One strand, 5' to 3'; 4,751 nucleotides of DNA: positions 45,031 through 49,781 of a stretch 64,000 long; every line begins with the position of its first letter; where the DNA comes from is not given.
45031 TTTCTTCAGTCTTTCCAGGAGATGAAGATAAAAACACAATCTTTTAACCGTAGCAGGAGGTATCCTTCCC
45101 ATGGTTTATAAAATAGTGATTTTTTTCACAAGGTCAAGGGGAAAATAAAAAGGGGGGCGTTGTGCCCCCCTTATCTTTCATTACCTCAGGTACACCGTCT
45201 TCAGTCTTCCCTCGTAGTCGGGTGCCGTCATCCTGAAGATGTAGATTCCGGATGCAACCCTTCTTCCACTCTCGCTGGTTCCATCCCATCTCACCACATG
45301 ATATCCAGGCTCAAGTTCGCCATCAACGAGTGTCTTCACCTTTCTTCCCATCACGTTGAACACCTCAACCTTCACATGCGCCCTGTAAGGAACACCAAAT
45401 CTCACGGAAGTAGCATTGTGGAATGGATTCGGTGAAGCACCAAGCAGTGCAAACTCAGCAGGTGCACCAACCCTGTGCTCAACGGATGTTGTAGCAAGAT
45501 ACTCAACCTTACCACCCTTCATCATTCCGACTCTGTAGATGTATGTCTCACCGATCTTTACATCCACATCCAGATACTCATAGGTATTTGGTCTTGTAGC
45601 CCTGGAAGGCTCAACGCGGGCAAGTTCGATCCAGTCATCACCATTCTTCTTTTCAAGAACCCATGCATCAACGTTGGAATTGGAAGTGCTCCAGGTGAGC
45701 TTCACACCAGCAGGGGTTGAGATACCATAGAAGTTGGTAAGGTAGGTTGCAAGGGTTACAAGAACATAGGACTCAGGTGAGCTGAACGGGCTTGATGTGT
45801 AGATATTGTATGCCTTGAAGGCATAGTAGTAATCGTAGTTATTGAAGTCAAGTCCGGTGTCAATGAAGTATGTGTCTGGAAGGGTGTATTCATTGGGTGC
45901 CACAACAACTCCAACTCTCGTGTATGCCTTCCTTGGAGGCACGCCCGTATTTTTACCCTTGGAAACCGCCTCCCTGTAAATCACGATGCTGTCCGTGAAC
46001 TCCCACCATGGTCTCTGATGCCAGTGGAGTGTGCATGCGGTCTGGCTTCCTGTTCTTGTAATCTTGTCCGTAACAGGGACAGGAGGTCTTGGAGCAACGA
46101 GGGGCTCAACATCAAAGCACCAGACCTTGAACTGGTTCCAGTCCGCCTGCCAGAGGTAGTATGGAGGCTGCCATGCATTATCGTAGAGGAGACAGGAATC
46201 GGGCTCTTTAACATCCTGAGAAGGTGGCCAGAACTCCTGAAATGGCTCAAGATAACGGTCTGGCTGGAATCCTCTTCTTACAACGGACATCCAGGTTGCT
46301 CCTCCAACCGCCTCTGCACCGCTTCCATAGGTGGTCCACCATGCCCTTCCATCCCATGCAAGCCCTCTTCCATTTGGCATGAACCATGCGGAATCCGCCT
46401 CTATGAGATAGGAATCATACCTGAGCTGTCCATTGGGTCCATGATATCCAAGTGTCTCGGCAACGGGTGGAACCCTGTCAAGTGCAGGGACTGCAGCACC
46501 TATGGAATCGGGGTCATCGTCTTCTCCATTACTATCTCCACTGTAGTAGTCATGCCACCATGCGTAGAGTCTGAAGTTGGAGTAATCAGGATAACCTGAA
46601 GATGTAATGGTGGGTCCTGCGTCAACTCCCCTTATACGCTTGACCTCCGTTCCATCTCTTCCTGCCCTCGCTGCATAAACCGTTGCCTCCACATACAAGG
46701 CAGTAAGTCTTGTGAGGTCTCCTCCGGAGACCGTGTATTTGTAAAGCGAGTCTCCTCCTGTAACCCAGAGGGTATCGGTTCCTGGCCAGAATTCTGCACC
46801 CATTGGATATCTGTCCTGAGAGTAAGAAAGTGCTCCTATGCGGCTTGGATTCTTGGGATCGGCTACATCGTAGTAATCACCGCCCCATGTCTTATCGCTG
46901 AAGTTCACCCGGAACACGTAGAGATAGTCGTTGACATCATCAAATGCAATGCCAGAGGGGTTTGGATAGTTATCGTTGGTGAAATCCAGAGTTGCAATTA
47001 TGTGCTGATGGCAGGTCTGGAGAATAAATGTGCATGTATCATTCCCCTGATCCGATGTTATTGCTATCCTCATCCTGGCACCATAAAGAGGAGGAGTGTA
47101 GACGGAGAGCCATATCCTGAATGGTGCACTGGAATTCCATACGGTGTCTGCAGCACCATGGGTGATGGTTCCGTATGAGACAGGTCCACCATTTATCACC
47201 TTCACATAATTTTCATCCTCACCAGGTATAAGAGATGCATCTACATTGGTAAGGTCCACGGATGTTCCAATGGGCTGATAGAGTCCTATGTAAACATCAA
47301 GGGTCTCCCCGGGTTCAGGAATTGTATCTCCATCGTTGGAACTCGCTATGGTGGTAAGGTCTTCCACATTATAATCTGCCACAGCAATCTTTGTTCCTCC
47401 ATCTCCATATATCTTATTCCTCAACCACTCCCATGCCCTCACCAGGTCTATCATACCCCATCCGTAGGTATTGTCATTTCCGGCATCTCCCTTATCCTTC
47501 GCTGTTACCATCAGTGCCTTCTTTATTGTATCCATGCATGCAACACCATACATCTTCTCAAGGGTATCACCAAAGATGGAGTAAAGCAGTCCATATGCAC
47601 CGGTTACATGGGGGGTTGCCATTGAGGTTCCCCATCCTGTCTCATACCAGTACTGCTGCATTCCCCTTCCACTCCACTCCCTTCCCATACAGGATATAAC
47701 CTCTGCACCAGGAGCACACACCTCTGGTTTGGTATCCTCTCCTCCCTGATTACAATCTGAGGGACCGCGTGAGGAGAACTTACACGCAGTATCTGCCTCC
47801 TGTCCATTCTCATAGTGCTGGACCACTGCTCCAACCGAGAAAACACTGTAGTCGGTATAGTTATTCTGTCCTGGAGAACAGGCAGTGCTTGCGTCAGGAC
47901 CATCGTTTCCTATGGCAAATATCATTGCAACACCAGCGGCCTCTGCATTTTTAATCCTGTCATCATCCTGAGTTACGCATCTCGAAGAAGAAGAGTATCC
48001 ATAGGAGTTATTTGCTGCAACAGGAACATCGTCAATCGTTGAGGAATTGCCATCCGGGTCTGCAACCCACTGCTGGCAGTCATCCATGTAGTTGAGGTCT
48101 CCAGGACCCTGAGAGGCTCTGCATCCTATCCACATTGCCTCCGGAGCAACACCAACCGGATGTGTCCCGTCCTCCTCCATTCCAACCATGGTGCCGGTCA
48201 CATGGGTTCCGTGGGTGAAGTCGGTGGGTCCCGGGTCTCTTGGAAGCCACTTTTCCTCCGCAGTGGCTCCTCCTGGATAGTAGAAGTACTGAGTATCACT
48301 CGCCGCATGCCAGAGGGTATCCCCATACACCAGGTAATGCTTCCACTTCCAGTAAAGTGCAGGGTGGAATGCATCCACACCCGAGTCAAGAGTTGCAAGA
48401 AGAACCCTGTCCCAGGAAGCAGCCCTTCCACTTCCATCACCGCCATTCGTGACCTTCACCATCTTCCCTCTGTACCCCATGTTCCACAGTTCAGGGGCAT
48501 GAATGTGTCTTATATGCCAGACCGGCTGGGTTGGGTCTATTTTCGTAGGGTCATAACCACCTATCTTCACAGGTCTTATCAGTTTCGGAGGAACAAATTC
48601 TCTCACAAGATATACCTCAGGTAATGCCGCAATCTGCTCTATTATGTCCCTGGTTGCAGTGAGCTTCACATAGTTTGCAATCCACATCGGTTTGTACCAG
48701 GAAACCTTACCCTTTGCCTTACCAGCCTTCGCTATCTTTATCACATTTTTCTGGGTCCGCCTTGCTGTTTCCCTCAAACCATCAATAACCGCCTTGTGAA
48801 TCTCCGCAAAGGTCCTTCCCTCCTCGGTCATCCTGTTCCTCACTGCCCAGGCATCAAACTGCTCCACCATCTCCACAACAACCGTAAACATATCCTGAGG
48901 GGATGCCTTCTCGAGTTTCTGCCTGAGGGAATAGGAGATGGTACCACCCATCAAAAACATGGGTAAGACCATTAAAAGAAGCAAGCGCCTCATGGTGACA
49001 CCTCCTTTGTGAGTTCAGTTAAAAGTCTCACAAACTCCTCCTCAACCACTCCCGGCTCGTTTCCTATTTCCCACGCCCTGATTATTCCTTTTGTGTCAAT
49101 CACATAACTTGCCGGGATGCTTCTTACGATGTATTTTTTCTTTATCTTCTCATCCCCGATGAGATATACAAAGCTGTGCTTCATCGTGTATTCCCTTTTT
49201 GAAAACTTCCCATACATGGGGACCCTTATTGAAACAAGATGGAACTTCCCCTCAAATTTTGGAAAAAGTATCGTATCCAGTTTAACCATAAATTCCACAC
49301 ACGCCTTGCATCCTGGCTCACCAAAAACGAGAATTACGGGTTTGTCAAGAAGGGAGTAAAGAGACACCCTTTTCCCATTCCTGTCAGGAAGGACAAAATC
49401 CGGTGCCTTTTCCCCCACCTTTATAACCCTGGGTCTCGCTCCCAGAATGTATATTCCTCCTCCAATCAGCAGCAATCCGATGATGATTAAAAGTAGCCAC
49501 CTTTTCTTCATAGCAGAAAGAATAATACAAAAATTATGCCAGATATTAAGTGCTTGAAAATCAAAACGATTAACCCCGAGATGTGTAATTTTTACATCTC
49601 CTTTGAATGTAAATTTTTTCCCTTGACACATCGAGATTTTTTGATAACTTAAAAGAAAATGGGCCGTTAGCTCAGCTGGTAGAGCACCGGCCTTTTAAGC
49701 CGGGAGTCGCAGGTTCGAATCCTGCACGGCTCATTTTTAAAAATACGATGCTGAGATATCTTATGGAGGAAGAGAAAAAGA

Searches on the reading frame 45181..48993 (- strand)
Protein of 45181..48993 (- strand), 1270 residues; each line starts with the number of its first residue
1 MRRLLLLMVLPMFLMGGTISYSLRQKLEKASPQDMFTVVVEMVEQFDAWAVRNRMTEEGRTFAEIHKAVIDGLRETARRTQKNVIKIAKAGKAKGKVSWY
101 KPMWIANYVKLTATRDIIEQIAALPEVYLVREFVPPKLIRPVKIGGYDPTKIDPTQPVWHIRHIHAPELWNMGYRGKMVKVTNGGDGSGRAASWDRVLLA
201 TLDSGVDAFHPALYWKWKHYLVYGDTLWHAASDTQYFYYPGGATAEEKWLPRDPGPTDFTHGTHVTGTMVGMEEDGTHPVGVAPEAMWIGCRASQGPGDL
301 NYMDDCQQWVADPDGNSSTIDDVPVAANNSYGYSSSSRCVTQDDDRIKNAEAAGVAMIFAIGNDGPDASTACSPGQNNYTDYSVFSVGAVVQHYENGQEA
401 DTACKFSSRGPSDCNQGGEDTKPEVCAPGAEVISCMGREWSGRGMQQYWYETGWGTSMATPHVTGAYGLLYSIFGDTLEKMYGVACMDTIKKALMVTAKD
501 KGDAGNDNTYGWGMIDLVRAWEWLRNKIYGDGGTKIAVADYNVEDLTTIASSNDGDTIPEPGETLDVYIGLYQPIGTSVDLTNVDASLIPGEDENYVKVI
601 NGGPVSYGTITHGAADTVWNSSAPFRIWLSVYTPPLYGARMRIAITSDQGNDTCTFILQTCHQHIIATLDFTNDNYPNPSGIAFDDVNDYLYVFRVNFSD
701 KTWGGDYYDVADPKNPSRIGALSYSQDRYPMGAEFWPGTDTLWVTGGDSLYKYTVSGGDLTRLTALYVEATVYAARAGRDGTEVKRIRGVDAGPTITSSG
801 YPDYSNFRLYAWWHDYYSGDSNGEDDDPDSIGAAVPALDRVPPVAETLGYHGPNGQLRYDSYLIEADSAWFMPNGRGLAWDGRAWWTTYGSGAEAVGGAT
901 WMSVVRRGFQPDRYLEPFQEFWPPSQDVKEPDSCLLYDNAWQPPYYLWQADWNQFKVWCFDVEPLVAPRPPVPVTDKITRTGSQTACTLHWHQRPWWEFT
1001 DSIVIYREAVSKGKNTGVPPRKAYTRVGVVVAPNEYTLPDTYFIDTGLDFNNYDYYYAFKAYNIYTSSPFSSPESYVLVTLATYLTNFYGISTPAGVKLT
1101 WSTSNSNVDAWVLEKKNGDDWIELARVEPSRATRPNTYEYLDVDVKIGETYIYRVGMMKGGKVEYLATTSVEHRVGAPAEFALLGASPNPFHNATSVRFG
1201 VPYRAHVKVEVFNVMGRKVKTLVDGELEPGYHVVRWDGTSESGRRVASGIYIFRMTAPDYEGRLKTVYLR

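Call 71: search_protein_families(library=pfam, proteins=[window:45181-48993:-], max_evalue=0.00001)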
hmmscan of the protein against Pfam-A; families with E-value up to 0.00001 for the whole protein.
window:45181-48993:- (1270 aa): 2 families
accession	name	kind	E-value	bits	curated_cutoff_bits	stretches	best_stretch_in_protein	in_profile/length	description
PF00082.27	Peptidase_S8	-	2.6e-38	132.4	21.8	1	197-513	4-288/288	Subtilase family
PF13860.13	FlgD_ig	-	6.6e-09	36.1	27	1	1201-1257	18-75/79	FlgD Ig-like domain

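Call 72: search_protein_families(library=pfam, proteins=[window:45181-48993:-], max_evalue=0.1)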
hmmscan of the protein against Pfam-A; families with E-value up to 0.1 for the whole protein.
window:45181-48993:- (1270 aa): 3 families
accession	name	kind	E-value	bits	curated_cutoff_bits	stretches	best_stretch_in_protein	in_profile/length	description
PF00082.27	Peptidase_S8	-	2.6e-38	132.4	21.8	1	197-513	4-288/288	Subtilase family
PF13860.13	FlgD_ig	-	6.6e-09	36.1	27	1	1201-1257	18-75/79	FlgD Ig-like domain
PF13585.12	CHU_C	-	0.018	15.6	27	1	1206-1261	28-76/86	CHU_C Type IX secretion signal domain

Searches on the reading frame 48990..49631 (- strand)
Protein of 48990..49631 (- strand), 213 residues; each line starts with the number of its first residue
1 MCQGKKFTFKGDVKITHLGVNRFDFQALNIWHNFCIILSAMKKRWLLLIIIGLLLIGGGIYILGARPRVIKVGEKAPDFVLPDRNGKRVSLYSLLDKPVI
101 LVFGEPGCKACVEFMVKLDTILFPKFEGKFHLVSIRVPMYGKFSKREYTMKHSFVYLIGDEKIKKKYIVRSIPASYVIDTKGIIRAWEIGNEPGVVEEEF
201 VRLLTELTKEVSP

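Call 72: search_protein_families(library=pfam, proteins=[window:48990-49631:-], max_evalue=0.1)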
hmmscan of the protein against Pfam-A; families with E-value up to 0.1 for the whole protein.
window:48990-49631:- (213 aa): 4 families
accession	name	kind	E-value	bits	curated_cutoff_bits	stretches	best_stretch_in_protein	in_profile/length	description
PF00578.27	AhpC-TSA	-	4.1e-11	43.3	26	1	72-186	1-123/124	AhpC/TSA family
PF08534.16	Redoxin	-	7.6e-06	26.2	26.6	1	71-194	1-139/148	Redoxin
PF13905.12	Thioredoxin_8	-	2.2e-05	25.2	27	1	97-183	2-93/94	Thioredoxin-like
PF13098.12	Thioredoxin_2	-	0.0067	17.2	27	1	97-181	6-85/104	Thioredoxin-like domain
